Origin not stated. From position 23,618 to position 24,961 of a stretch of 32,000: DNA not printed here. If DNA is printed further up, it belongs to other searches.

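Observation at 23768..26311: Single polypeptide combining acyl-adenylation, an embedded carrier domain and a PlsC-type acyltransferase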

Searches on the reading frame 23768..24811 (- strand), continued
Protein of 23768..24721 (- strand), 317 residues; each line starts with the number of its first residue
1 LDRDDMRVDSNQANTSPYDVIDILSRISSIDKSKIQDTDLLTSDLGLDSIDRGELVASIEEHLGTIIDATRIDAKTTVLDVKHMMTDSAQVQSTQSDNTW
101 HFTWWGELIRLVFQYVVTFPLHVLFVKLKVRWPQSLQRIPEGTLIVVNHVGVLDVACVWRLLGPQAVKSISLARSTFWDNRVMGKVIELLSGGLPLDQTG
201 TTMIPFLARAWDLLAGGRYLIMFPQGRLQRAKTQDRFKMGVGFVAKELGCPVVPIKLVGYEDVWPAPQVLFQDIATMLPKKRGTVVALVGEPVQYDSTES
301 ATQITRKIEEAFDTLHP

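Call 68: search_protein_families(library=pfam, proteins=[L092:2348-4216:+, L092:7631-9322:-, L093:3816-4487:+, L093:4742-5746:+, L096:7314-8006:-, L096:2640-3935:-, L097:7371-9569:-, L092:1440-2288:+], max_evalue=0.001)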
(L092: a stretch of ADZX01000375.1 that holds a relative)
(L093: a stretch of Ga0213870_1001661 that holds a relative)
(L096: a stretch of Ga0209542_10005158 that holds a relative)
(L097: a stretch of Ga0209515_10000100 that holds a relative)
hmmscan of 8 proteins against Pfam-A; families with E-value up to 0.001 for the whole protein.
L092:2348-4216:+ (622 aa): 6 families
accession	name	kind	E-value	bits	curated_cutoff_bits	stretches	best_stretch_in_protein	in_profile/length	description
PF00005.33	ABC_tran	-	1.4e-28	100.6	25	1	393-546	1-137/137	ABC transporter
PF13304.12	AAA_21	-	2.3e-08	34.9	27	0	524-574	243-298/304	AAA domain, putative AbiEii toxin, Type IV TA system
PF02463.25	SMC_N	-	1.1e-06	28.7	40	0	528-588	151-211/220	RecF/RecN/SMC N terminal domain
PF00664.28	ABC_membrane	-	0.00016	21.9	28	1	52-329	3-273/274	ABC transporter transmembrane region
PF13401.12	AAA_22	-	0.00039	21.2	27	0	406-459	8-33/130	AAA domain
PF13175.12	AAA_15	-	0.00083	19.5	32.1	1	393-450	14-69/374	AAA ATPase domain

L092:7631-9322:- (563 aa): 4 families
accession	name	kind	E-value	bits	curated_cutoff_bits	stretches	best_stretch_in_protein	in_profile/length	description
PF09334.17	tRNA-synt_1g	-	1e-128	429.9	20.1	1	5-411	1-391/391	tRNA synthetases class I (M)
PF00133.28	tRNA-synt_1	-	1.7e-15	57.2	22.7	1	9-245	29-245/414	tRNA synthetases class I (I, L, M and V)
PF19303.5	Anticodon_3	-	0.00039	20.7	23.5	1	435-555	18-136/152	Anticodon binding domain of methionyl tRNA ligase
PF01406.26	tRNA-synt_1e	-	0.00093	19.1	27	0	5-129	10-132/301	tRNA synthetases class I (C) catalytic domain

L093:3816-4487:+ (223 aa): 1 family
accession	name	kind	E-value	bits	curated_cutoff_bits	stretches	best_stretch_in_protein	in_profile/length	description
PF01797.21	Y1_Tnp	-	3.4e-10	40.5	23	1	71-150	35-119/121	Transposase IS200 like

L093:4742-5746:+ (334 aa): 0 families

L096:7314-8006:- (230 aa): 7 families
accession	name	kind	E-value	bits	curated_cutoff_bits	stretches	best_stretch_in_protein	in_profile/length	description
PF00121.24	TIM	-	2e-37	129.5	20.1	1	14-218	2-237/245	Triosephosphate isomerase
PF05690.20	ThiG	-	1.8e-08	34.5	23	1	172-221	166-215/247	Thiazole biosynthesis protein ThiG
PF00290.26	Trp_syntA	-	6.8e-07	28.9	27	1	157-215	174-231/259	Tryptophan synthase alpha chain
PF00977.27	His_biosynth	-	1.3e-06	28.5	23.6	1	152-215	44-107/228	Histidine biosynthesis protein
PF03060.21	NMO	-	6.2e-06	26.3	28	1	117-211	130-223/331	Nitronate monooxygenase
PF13242.12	Hydrolase_like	-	6.6e-05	23.2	22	0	194-220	33-59/75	HAD-hyrolase-like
PF00218.27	IGPS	-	0.0002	21.1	27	1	119-226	154-254/254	Indole-3-glycerol phosphate synthase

L096:2640-3935:- (431 aa): 5 families
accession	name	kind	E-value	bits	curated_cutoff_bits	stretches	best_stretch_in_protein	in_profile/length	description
PF00009.33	GTP_EFTU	-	3.8e-60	203.1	26.5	1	5-216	1-185/188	Elongation factor Tu GTP binding domain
PF22594.2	GTP-eEF1A_C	-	6.8e-35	119.9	27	1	323-422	1-100/101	GTP-eEF1A C-terminal domain-like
PF03143.23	GTP_EFTU_D3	-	1.2e-26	93.5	27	1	319-423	3-103/106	Elongation factor Tu C-terminal domain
PF03144.31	GTP_EFTU_D2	-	9.5e-19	68.1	30.3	1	241-311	1-72/73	Elongation factor Tu domain 2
PF01926.29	MMR_HSR1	-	4.9e-05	23.8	21.9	0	63-149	24-113/113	50S ribosome-binding GTPase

L097:7371-9569:- (732 aa): 2 families
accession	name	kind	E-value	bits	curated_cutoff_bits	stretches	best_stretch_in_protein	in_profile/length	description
PF00912.28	Transgly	-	2.8e-59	200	27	1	126-300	4-178/178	Transglycosylase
PF00905.27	Transpeptidase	-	2.6e-22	79.8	22.1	1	388-676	2-298/299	Penicillin binding protein transpeptidase domain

L092:1440-2288:+ (282 aa): 4 families
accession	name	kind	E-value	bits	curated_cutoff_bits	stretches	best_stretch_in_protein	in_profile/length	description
PF01633.27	Choline_kinase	-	1.8e-08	34.5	29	1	158-242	144-221/300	Choline/ethanolamine kinase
PF01636.29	APH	-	2.9e-07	31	23.2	1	177-220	167-210/239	Phosphotransferase enzyme family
PF19974.5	TCAD9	-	5.7e-05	22.9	40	1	180-210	299-327/429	Ternary complex associated domain 9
PF02958.26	EcKL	-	0.00037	20.3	22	0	116-212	155-253/294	Ecdysteroid kinase-like family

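Call 77: search_protein_families(library=ncbifam, proteins=[L096:2640-3935:-, L096:7314-8006:-, L096:9151-10209:-, L096:11177-12106:+, L096:7008-7331:+, L097:769-1566:+, L097:10442-12673:-], max_evalue=0.00001)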
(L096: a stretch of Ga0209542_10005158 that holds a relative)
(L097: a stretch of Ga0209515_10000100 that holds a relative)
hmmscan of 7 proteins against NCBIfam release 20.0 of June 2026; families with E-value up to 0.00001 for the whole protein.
L096:2640-3935:- (431 aa): 35 families (the best 25 are shown)
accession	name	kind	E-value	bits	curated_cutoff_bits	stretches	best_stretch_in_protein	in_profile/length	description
NF008969.0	PRK12317.1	subfamily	7.7e-218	723.2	502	1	1-429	1-425/426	elongation factor 1-alpha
TIGR00483.1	EF-1_alpha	equivalog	1e-211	702.9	540.1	1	1-429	1-426/427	translation elongation factor EF-1 subunit alpha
NF004035.0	PRK05506.1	subfamily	4e-88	296.3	715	1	5-425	22-433/632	bifunctional sulfate adenylyltransferase subunit 1/adenylylsulfate kinase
TIGR02034.1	CysN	subfamily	2.5e-82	277.1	336.1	1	10-421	3-405/406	sulfate adenylyltransferase, large subunit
NF000766.0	PRK00049.1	subfamily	1.7e-80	270.8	449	1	2-425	7-394/396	elongation factor Tu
NF003478.0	PRK05124.1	equivalog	4.8e-78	262.8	590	1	3-429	23-440/475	sulfate adenylyltransferase subunit CysN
NF009373.0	PRK12736.1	subfamily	8.3e-78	261.9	452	1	2-425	7-392/394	elongation factor Tu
NF009372.0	PRK12735.1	subfamily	2.3e-77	260.5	479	1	2-426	7-395/396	elongation factor Tu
TIGR00485.1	EF-Tu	equivalog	3.7e-73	246.5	522.4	1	2-426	7-393/394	elongation factor Tu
TIGR00475.1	selB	equivalog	2.2e-44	152.1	242.25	1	9-329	2-276/581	selenocysteine-specific translation elongation factor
NF003077.0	PRK04000.1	equivalog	8.1e-32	110.9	315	1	3-164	5-165/412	translation initiation factor IF-2 subunit gamma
TIGR03680.1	eif2g_arch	equivalog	4.3e-30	105.2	514.5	1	5-332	3-331/407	translation initiation factor IF-2 subunit gamma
TIGR01394.1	TypA_BipA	equivalog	4.4e-26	91.3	757.3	1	9-315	3-288/594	translational GTPase TypA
NF007583.0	PRK10218.1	equivalog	8e-23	80.3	1260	1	9-319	7-296/607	ribosome-dependent GTPase TypA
TIGR01393.1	lepA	equivalog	1.3e-22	79.9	533.9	1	9-316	5-278/595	translation elongation factor 4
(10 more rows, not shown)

L096:7314-8006:- (230 aa): 9 families
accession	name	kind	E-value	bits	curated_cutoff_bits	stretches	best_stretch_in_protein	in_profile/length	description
NF003302.0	PRK04302.1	subfamily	1.7e-84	283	132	1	12-228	3-220/223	triose-phosphate isomerase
TIGR00419.1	tim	equivalog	2e-49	168.5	130.6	1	15-217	2-228/228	triose-phosphate isomerase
TIGR00262.1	trpA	equivalog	1.4e-07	30.7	102.35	1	107-224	124-246/256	tryptophan synthase subunit alpha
TIGR03572.1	WbuZ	equivalog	1.6e-07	30.9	299.7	1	148-215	41-108/232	glycosyl amidation-associated protein WbuZ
NF000728.0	PRK00042.3-2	equivalog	4.3e-07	29.7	255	0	42-131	29-120/231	triose-phosphate isomerase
TIGR00735.1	hisF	equivalog_domain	3.3e-06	26.6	294.55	1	153-215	46-108/254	imidazole glycerol phosphate synthase subunit HisF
NF010569.0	PRK13962.1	equivalog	6.4e-06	24.6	883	1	16-131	402-522/645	bifunctional phosphoglycerate kinase/triosephosphate isomerase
NF001372.0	PRK00278.1-4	subfamily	6.6e-06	25.4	370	0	58-227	133-292/295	indole-3-glycerol phosphate synthase TrpC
NF001377.0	PRK00278.2-4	equivalog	7.8e-06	25.3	260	0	91-227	129-256/259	indole-3-glycerol phosphate synthase TrpC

L096:9151-10209:- (352 aa): 2 families
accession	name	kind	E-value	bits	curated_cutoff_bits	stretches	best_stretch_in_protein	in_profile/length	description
TIGR00383.1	corA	equivalog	6.4e-99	331.3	200.75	1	31-352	2-320/320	magnesium/cobalt transporter CorA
NF007092.0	PRK09546.1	equivalog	7.2e-21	74.6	292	1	90-352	69-327/327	zinc transporter ZntB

L096:11177-12106:+ (309 aa): 3 families
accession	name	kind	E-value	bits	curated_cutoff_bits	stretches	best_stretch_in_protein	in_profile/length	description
NF008572.0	PRK11524.1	equivalog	1.2e-29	103.4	292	2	4-172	15-165/294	adenine-specific DNA-methyltransferase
NF050803.1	DnaMtaseCcrMCaul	equivalog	1.1e-26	93.7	830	2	3-147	3-144/350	adenine-specific DNA-methyltransferase CcrM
NF010253.0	PRK13699.1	subfamily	1.4e-12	47.8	244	0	8-90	6-75/226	DNA methyltransferase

L096:7008-7331:+ (107 aa): 10 families
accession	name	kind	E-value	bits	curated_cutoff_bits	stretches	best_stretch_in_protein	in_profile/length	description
NF000832.0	PRK00070.3-2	equivalog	1.9e-17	63.6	107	1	3-105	5-116/116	holo-ACP synthase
TIGR00556.1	pantethn_trn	domain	3.4e-15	56.3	45.35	1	1-105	3-127/128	phosphopantetheine--protein transferase domain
TIGR00516.1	acpS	equivalog_domain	1.6e-13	51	59.8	1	2-106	4-123/125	holo-ACP synthase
NF011250.0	PRK14656.1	equivalog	1.2e-10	41.5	175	1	3-105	5-125/126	holo-[acyl-carrier-protein] synthase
NF011257.0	PRK14663.1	equivalog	1.2e-09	38.2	186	1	1-105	1-119/123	holo-[acyl-carrier-protein] synthase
NF011251.0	PRK14657.1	equivalog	1.2e-08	35.1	165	1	3-105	5-123/123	holo-[acyl-carrier-protein] synthase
NF011254.0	PRK14660.1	equivalog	3.3e-08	33.6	195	1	4-104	6-124/125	holo-[acyl-carrier-protein] synthase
NF011253.0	PRK14659.1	equivalog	5.5e-08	33.5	156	1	3-104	5-120/123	holo-[acyl-carrier-protein] synthase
NF011256.0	PRK14662.1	equivalog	2.5e-06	27.9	150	0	3-105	5-119/123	4'-phosphopantetheinyl transferase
NF000831.0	PRK00070.3-1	equivalog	4.9e-06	26.5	124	0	26-105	39-129/130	holo-ACP synthase AcpS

L097:769-1566:+ (265 aa): 11 families
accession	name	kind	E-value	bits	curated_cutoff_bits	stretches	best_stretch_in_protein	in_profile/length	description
NF038214.1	IS21_help_AAA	equivalog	2.2e-62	210.8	200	1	25-257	1-231/232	IS21-like element helper ATPase IstB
NF006616.1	PRK09183.1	subfamily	1.7e-48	165.1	300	1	17-260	3-246/253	IS21-like element helper ATPase IstB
NF005098.0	PRK06526.1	subfamily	7.8e-46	156.6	296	1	25-261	20-254/266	transposase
NF006038.0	PRK08181.1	subfamily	3.2e-29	102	317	1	17-262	9-253/271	transposase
NF005304.0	PRK06835.1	equivalog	6.7e-17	61.6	215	1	110-263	178-328/330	ATP-binding protein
NF005992.0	PRK08116.1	subfamily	8.7e-16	57.9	189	1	117-264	116-261/269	hypothetical protein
NF001154.0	PRK00149.3-3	equivalog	4.1e-12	45.8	410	1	116-216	151-254/462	chromosomal replication initiator protein DnaA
TIGR00362.1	DnaA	equivalog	6e-10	38.8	343.9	1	115-216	137-239/437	chromosomal replication initiator protein DnaA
NF009043.0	PRK12377.1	subfamily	1.7e-08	34.4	389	1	111-211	97-197/248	ATP-binding protein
TIGR03420.1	DnaA_homol_Hda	equivalog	6e-07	29.2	194.8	1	100-217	23-130/226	DnaA regulatory inactivator Hda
NF005931.1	PRK07952.1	equivalog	1.4e-06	28.1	357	1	111-228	95-215/246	replicative helicase loader DnaC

L097:10442-12673:- (743 aa): 15 families
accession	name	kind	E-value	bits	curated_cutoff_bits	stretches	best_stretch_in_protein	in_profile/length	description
TIGR02074.1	PBP_1a_fam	subfamily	2.5e-151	505.1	508.75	1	98-638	3-534/535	PBP1A family penicillin-binding protein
TIGR02073.1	PBP_1c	equivalog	3.4e-133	445.8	494.2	1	71-719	5-617/728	penicillin-binding protein 1C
NF051885.1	tranpepglycosPbpC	equivalog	4.1e-123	412.2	900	1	54-647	30-604/632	multimodular transpeptidase-transglycosylase PbpC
TIGR02071.1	PBP_1b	equivalog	1.9e-105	353.6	717.75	1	69-636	117-682/729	penicillin-binding protein 1B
NF008643.0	PRK11636.1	equivalog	7.8e-98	328.8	1263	3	41-350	10-320/850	peptidoglycan glycosyltransferase/peptidoglycan DD-transpeptidase MrcA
NF038276.1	strep_PBP2A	exception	6.2e-86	289.2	1100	1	24-631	24-631/716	penicillin-binding protein PBP2A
NF011423.0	PRK14850.1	equivalog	1.6e-79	268.2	1275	1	70-653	128-706/764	penicillin-binding protein 1b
NF007061.0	PRK09506.1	equivalog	1.7e-78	264.3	1120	1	79-654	191-761/825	bifunctional glycosyl transferase/transpeptidase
NF008414.0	PRK11240.1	equivalog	3.6e-73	246.9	1121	1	106-688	74-620/774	peptidoglycan glycosyltransferase PbpC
NF038272.1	strep_PBP1A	exception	2.9e-69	234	1075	1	38-641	13-635/658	penicillin-binding protein PBP1A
NF038274.1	strep_PBP1B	exception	4e-61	207.3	1225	2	82-281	67-282/745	penicillin-binding protein PBP1B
NF010008.0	PRK13481.1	equivalog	6.2e-39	133.9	270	1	95-272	78-261/269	glycosyltransferase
TIGR02070.1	mono_pep_trsgly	equivalog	2.7e-38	131.7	182.65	1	93-261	51-219/224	monofunctional biosynthetic peptidoglycan transglycosylase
TIGR03423.1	pbp2_mrdA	equivalog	3.9e-12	45.5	455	1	312-474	224-391/593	penicillin-binding protein 2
TIGR02214.1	spoVD_pbp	equivalog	1e-06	27.4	688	0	314-371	210-264/636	stage V sporulation protein D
